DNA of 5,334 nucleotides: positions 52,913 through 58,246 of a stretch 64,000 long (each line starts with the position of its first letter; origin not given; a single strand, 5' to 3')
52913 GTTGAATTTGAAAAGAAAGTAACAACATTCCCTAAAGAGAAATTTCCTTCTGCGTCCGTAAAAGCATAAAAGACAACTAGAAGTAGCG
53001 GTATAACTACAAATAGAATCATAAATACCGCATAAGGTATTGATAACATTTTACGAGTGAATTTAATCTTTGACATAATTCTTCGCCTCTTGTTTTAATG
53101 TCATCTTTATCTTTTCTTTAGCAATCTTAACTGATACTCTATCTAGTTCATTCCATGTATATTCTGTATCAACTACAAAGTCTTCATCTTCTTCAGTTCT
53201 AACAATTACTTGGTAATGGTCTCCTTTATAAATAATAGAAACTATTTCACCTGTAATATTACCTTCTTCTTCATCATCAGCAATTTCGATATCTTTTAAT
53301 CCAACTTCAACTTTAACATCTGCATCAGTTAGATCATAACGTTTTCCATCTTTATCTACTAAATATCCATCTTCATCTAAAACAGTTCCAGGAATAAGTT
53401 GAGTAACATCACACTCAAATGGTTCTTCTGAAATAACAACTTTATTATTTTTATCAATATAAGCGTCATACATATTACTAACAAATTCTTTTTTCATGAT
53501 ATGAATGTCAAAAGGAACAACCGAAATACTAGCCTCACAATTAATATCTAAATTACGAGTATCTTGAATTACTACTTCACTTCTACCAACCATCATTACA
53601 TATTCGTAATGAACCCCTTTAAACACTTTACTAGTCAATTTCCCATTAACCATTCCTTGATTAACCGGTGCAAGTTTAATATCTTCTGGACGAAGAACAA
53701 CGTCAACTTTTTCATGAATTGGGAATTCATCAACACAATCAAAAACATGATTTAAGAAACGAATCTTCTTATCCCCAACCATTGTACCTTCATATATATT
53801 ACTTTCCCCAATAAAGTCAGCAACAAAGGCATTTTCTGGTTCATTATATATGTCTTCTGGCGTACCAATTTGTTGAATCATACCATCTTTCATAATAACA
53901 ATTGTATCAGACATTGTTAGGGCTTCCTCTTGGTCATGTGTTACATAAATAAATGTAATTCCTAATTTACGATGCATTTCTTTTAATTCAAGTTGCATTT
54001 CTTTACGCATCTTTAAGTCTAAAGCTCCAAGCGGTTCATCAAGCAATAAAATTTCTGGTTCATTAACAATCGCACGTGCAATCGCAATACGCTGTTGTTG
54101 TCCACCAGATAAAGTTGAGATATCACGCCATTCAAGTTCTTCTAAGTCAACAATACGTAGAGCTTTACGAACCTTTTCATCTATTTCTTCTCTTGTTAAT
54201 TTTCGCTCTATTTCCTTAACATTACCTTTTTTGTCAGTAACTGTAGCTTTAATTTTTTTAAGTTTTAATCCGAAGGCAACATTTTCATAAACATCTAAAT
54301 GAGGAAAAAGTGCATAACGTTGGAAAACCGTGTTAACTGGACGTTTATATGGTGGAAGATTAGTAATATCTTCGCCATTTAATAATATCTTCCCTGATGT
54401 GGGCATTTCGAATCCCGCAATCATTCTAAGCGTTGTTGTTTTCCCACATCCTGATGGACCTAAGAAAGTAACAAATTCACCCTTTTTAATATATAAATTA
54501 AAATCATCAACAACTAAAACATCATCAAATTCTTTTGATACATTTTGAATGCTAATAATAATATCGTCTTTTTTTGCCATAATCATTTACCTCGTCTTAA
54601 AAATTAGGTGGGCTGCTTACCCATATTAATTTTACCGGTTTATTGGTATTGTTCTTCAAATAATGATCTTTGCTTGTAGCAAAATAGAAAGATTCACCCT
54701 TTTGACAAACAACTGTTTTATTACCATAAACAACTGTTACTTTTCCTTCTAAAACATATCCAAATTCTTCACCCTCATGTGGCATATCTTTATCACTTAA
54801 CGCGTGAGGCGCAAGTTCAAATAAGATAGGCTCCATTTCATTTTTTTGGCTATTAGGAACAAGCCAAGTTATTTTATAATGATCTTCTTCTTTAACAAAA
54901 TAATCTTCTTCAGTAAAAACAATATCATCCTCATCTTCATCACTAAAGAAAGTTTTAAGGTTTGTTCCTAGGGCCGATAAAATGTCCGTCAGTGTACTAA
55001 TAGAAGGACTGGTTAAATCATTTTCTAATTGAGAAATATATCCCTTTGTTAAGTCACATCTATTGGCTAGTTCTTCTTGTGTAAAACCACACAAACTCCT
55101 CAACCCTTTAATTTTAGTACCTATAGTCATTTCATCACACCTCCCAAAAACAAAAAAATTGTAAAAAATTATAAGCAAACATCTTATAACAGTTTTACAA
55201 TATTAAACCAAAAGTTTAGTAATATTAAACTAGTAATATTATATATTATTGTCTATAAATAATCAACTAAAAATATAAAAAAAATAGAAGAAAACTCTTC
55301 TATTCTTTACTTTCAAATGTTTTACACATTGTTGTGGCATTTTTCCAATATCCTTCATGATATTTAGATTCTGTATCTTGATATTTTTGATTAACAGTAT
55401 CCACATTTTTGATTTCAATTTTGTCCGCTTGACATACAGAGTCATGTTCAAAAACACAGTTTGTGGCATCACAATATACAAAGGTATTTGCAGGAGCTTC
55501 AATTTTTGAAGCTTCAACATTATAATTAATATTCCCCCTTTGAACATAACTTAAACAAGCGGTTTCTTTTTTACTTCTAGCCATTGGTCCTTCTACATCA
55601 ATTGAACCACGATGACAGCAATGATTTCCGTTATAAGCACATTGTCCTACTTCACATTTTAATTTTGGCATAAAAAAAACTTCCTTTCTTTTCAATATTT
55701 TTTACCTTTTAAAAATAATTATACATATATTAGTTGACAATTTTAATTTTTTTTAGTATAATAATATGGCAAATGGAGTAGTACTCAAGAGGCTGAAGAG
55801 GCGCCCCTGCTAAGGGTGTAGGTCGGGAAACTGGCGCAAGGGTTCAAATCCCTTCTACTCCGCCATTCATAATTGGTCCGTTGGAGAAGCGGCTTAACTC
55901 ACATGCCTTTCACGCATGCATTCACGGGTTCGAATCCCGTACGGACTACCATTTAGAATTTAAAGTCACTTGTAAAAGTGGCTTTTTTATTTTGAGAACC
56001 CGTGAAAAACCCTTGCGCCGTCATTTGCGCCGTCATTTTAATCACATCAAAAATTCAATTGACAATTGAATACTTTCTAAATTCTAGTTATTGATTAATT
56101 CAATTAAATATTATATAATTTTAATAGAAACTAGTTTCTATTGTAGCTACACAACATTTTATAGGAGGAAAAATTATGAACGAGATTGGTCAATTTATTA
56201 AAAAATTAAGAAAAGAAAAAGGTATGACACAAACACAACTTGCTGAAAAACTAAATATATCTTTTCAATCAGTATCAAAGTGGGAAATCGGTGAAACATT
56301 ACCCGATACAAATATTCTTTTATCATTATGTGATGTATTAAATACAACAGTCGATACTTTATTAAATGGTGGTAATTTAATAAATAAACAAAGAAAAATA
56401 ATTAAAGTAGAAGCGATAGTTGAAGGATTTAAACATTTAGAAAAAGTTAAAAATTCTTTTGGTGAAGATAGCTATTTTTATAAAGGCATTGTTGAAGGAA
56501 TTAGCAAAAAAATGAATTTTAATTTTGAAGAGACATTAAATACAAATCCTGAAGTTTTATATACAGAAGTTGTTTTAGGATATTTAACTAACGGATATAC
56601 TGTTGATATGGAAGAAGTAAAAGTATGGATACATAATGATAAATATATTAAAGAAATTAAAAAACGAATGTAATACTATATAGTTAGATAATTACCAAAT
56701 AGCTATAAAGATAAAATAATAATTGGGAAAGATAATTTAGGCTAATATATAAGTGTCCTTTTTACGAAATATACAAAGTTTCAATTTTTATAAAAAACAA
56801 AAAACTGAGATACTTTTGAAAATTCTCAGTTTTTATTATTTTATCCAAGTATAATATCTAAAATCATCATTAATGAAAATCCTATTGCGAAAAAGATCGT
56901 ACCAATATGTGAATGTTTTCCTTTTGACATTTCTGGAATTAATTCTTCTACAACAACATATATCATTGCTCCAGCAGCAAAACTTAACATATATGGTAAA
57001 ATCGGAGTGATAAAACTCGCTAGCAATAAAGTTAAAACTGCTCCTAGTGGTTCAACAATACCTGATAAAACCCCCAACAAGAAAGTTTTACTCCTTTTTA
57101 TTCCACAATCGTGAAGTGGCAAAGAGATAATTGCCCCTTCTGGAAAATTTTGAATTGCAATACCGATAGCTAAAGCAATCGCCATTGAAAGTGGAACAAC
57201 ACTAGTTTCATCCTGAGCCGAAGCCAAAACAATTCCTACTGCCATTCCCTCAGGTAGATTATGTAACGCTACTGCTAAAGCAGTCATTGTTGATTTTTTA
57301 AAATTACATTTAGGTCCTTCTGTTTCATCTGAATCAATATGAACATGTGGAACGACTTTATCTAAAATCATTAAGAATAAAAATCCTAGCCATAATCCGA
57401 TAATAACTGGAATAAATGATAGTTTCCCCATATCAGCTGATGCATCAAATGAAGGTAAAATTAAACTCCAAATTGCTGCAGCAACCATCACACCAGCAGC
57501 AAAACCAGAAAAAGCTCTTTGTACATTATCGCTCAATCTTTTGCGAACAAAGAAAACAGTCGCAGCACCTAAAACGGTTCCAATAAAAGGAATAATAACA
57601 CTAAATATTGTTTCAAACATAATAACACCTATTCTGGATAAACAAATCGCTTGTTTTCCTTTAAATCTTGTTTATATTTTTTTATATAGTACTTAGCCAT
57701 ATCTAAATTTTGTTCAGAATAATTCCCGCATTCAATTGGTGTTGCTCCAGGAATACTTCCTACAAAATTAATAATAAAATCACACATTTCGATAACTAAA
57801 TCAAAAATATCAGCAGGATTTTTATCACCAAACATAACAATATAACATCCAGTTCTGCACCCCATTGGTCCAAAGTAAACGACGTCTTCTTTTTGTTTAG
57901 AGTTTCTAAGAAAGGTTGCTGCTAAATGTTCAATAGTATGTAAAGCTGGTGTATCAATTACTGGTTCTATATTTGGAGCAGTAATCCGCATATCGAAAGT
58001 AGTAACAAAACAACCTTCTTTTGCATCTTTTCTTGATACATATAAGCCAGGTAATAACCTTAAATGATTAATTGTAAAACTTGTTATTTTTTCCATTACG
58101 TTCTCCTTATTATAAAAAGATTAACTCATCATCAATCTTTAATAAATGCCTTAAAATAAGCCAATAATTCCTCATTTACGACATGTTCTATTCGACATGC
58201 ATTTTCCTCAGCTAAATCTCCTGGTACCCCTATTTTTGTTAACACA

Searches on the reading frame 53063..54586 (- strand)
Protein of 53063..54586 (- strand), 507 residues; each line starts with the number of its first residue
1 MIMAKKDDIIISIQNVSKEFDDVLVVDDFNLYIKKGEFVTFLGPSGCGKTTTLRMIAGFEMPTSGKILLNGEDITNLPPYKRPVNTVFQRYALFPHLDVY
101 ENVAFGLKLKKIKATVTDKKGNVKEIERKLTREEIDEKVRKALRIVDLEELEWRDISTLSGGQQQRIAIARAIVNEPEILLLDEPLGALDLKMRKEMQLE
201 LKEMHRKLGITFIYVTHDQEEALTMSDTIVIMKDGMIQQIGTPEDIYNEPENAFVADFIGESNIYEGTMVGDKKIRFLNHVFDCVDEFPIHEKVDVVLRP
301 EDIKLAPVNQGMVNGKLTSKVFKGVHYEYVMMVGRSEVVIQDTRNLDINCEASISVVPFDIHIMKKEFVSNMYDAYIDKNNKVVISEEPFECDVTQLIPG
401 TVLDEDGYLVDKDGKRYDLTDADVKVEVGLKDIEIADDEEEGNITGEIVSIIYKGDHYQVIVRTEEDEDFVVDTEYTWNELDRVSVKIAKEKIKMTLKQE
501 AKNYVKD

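Call 19: search_protein_families(library=pfam, proteins=[window:53063-54586:-], max_evalue=0.0001)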
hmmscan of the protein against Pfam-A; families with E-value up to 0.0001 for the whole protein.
window:53063-54586:- (507 aa): 2 families
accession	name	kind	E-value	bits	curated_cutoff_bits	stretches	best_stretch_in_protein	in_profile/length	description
PF00005.33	ABC_tran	-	1.4e-36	126.6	25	1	27-186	2-136/137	ABC transporter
PF08402.16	TOBE_2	-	2e-10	41.1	21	0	433-473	8-47/76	TOBE domain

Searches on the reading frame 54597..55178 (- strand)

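Call 19: search_protein_families(library=pfam, proteins=[window:54597-55178:-], max_evalue=0.0001)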
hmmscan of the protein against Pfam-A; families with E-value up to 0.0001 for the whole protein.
window:54597-55178:- (193 aa): 5 families
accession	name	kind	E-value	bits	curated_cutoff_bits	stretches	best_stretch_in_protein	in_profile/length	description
PF07883.17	Cupin_2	-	8.5e-19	67.5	27.2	1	119-187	2-69/70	Cupin domain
PF01381.28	HTH_3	-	1.1e-11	45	23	1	24-74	2-52/55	Helix-turn-helix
PF13560.12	HTH_31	-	5.3e-08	33.5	27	1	20-72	3-56/64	Helix-turn-helix domain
PF12844.13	HTH_19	-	6.2e-08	32.9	30.2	1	20-83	1-64/64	Helix-turn-helix domain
PF02311.25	AraC_binding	-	8.7e-05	22.7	21.1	0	134-191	21-78/135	AraC-like ligand binding domain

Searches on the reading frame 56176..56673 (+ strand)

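Call 19: search_protein_families(library=pfam, proteins=[window:56176-56673:+], max_evalue=0.0001)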
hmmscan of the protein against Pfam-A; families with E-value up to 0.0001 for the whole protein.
window:56176-56673:+ (165 aa): 4 families
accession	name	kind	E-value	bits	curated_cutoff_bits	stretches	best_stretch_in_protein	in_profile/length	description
PF01381.28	HTH_3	-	1.3e-16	60.8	23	1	8-61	1-54/55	Helix-turn-helix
PF13560.12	HTH_31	-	2.1e-11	44.4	27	1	3-61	1-60/64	Helix-turn-helix domain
PF13443.12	HTH_26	-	1.2e-09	38.7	22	1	8-63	2-58/63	Cro/C1-type HTH DNA-binding domain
PF12844.13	HTH_19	-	6.2e-09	36.1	30.2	1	5-65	1-61/64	Helix-turn-helix domain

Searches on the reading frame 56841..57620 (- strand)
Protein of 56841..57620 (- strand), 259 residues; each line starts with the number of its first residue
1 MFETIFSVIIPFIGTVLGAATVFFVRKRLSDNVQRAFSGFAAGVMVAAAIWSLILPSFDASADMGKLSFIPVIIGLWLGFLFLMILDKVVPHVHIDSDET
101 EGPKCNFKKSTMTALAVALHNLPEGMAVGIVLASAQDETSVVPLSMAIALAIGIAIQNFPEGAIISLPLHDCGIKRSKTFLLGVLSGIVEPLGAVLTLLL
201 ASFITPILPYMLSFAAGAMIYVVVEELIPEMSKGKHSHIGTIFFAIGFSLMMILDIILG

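Call 8: search_protein_families(library=pfam, proteins=[window:56841-57620:-], max_evalue=0.001)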
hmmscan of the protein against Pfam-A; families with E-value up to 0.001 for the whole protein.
window:56841-57620:- (259 aa): 1 family
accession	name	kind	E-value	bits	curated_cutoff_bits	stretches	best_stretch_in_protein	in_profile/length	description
PF02535.28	Zip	-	1.8e-25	90.3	35.1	2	111-254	179-322/323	ZIP Zinc transporter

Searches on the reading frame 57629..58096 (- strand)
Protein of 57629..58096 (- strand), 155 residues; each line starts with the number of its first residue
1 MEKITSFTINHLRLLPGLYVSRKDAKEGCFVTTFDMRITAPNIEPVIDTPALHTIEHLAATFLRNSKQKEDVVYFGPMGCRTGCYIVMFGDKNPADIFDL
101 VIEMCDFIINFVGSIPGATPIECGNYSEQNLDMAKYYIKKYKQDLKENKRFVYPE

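Call 8: search_protein_families(library=pfam, proteins=[window:57629-58096:-], max_evalue=0.001)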
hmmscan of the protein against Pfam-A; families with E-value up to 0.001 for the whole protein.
window:57629-58096:- (155 aa): 1 family
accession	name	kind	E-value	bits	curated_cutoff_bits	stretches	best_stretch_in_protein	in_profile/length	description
PF02664.20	LuxS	-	1.8e-53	180.9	27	1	3-147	1-150/154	S-Ribosylhomocysteinase (LuxS)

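Call 54: find_encoding_contigs(protein=window:57629-58096:-, flank=10000, max_places=4)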
Protein window:57629-58096:- (155 aa): 3 contigs read that carry it; 1 place shown.
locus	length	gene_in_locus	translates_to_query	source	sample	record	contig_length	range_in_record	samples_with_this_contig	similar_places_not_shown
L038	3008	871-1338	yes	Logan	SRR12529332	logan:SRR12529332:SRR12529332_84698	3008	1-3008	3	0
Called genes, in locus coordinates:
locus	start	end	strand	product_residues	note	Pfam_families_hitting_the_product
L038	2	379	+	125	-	?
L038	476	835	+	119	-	PF01325:Fe_dep_repress, PF02742:Fe_dep_repr_C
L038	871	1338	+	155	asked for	PF02664:LuxS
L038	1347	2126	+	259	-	PF02535:Zip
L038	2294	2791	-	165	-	PF12844:HTH_19, PF13560:HTH_31, PF01381:HTH_3, PF13443:HTH_26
